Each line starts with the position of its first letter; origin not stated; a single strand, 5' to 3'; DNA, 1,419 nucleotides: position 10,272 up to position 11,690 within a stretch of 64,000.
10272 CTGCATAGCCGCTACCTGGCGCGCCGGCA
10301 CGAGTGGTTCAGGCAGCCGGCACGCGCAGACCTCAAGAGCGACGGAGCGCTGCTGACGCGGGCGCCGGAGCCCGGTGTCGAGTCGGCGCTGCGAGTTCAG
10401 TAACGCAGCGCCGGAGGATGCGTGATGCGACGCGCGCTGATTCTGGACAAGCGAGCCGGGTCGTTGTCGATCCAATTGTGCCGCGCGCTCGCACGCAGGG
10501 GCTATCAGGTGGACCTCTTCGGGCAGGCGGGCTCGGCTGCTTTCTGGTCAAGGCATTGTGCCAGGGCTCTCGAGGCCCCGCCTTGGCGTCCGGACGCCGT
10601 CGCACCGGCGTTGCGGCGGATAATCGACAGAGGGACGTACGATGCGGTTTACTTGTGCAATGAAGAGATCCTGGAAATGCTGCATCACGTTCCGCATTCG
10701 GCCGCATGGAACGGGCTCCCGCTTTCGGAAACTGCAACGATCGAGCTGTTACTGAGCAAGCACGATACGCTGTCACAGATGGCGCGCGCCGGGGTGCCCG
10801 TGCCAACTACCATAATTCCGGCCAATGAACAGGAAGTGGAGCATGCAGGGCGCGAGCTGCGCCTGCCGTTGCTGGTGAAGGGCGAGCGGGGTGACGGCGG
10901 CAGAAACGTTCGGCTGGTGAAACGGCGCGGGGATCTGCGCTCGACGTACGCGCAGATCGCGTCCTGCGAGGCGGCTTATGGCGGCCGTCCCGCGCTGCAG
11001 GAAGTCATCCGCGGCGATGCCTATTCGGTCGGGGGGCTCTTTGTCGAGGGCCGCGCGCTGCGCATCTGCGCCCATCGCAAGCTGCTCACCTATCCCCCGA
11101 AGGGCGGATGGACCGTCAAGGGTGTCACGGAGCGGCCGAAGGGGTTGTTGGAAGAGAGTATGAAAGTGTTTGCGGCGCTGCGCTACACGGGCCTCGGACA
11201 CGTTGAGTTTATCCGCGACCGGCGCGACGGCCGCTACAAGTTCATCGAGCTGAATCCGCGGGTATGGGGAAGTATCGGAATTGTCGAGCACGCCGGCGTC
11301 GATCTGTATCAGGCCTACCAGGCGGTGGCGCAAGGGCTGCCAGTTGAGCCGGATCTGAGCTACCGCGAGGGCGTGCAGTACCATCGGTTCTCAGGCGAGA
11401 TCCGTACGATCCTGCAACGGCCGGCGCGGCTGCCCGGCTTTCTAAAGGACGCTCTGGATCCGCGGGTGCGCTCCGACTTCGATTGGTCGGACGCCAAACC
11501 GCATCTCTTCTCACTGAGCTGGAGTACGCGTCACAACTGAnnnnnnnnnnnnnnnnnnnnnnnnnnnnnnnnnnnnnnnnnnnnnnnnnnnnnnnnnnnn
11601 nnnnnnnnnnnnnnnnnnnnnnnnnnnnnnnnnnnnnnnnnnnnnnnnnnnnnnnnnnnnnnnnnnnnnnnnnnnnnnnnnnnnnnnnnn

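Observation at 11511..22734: Split and fused versions of one secreted Ig-like / beta-helix / phosphoesterase module bracket a Wzy-like gene and a Crp + HTH regulator pair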

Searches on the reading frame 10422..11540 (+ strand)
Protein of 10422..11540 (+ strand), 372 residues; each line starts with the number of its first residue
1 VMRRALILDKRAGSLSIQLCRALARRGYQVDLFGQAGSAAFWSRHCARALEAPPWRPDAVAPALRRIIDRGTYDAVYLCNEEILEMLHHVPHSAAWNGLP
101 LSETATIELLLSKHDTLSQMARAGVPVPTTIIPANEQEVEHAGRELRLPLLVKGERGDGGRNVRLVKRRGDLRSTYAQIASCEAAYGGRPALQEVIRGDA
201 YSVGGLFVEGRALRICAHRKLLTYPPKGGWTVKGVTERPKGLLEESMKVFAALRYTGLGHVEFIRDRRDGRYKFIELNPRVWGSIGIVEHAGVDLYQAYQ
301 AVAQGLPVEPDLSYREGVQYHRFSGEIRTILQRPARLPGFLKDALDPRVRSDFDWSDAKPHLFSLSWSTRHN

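Call 13: search_protein_families(library=pfam, proteins=[window:10422-11540:+], max_evalue=0.001)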
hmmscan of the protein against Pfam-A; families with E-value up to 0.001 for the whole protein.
window:10422-11540:+ (372 aa): 4 families
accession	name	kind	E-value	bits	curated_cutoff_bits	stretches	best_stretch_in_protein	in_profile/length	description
PF02786.22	CPSase_L_D2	-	1.8e-13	50.9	19.8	1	241-307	140-207/211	Carbamoyl-phosphate synthase L chain, ATP binding domain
PF02655.19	ATP-grasp_3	-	5.9e-08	33.4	23.2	1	113-284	4-160/160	ATP-grasp domain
PF15632.11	ATPgrasp_Ter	-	5.4e-06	26.7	29.1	1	192-316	7-121/131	ATP-grasp in the biosynthetic pathway with Ter operon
PF13439.12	Glyco_transf_4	-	0.00072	20.1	28.5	0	17-77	9-77/170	Glycosyltransferase Family 4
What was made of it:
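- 10422..11540 (+): ATP-grasp ligase, the last gene of the + strand operon. It co-occurs with the PF04185 genes. Pfam CPSase_L_D2/ATP-grasp_3 (call 13).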

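Call 21: search_protein_families(library=ncbifam, proteins=[window:10422-11540:+], max_evalue=0.001)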
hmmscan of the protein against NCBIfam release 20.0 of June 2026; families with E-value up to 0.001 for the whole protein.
window:10422-11540:+ (372 aa): 23 families
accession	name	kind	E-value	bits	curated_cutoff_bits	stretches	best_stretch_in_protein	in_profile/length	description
NF009554.0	PRK12999.1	equivalog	2.6e-14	52.1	965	2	240-310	257-327/1147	pyruvate carboxylase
NF006367.0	PRK08591.1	subfamily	4.8e-13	48.6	597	2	242-309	255-322/451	acetyl-CoA carboxylase biotin carboxylase subunit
TIGR01235.1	pyruv_carbox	equivalog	9.9e-13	46.5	1114.45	2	240-315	253-329/1143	pyruvate carboxylase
NF002563.0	PRK02186.1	subfamily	4.6e-12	45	625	1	96-285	91-281/890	argininosuccinate lyase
TIGR00514.1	accC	equivalog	3.6e-11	42.6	626.5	2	244-309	257-322/449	acetyl-CoA carboxylase biotin carboxylase subunit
NF009402.0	PRK12767.1-1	equivalog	8.9e-11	41.2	218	1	16-292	16-287/329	carbamoyl phosphate synthase-like protein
NF009404.0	PRK12767.1-3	equivalog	1.2e-10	40.8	316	1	102-324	101-328/344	carbamoyl phosphate synthase-like protein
NF005525.0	PRK07178.1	equivalog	1.2e-10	40.7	768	2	106-185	108-190/471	acetyl-CoA carboxylase biotin carboxylase subunit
NF006286.0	PRK08462.1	equivalog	1.7e-10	40.4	740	1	106-184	111-190/445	acetyl-CoA carboxylase biotin carboxylase subunit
NF004085.0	PRK05586.1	equivalog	6.4e-10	38.5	723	1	104-181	107-186/448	acetyl-CoA carboxylase biotin carboxylase subunit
NF009471.0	PRK12833.1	equivalog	1.2e-09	37.2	686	1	105-308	111-324/467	acetyl-CoA carboxylase biotin carboxylase subunit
NF005315.0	PRK06849.1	equivalog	2.1e-09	36.9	406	1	15-300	16-295/389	hypothetical protein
NF009405.0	PRK12767.1-4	equivalog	8.7e-09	34.8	390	1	101-327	101-313/320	carbamoyl phosphate synthase-like protein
TIGR02712.1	urea_carbox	equivalog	1.1e-08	33.3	1303.85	0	242-309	253-321/1201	urea carboxylase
NF006406.0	PRK08654.1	equivalog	1.2e-08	33.9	739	0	104-182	107-187/499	acetyl-CoA carboxylase biotin carboxylase subunit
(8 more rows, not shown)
